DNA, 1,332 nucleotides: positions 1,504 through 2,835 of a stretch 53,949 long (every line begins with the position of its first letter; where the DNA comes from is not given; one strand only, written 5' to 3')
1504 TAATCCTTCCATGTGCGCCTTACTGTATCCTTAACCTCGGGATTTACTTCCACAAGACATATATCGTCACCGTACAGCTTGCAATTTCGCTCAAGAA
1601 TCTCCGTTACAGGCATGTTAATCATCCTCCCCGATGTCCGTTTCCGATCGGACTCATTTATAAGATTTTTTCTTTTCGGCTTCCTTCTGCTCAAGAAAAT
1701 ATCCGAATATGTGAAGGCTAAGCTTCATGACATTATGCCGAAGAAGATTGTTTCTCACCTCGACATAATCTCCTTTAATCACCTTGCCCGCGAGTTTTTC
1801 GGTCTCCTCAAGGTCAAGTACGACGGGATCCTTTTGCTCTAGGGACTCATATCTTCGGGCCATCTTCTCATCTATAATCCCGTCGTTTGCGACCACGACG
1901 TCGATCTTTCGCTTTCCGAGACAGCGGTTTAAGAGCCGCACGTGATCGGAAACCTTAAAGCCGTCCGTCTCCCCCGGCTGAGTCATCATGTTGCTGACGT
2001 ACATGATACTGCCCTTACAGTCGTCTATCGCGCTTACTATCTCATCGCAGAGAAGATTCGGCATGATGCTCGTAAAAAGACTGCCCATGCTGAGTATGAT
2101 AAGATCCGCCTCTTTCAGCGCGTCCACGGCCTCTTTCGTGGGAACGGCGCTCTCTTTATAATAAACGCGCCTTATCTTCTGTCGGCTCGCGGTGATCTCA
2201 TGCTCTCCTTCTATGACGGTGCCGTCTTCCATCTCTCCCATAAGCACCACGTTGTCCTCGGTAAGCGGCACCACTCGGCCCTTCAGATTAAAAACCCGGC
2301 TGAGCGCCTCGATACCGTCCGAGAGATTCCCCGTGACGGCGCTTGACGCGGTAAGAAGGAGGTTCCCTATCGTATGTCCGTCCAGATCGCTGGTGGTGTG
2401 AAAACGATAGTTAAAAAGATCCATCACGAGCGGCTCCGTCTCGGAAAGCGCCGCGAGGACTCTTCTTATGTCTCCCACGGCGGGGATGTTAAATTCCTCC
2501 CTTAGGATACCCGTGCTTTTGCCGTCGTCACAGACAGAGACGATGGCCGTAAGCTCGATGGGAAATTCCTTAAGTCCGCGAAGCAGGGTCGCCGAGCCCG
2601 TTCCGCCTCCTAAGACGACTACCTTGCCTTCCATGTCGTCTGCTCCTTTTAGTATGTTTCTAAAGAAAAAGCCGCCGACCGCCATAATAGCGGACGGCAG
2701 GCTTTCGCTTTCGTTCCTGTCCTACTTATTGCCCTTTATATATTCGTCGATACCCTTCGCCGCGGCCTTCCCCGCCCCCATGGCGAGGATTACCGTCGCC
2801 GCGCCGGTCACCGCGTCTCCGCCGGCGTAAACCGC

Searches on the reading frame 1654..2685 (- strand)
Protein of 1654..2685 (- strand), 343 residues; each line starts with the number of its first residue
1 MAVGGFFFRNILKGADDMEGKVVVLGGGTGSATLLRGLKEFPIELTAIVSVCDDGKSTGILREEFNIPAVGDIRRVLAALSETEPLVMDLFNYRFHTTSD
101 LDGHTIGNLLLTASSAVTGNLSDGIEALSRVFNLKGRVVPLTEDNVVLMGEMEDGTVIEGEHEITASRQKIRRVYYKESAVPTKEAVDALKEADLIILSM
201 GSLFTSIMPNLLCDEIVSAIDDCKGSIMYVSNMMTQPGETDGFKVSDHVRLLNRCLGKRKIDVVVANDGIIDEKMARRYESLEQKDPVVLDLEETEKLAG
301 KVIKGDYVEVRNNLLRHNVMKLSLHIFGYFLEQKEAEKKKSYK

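Call 37: find_encoding_contigs(protein=window:1654-2685:-, flank=10000, max_places=6)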
Protein window:1654-2685:- (343 aa): no gene with exactly this product is on record in the collection.
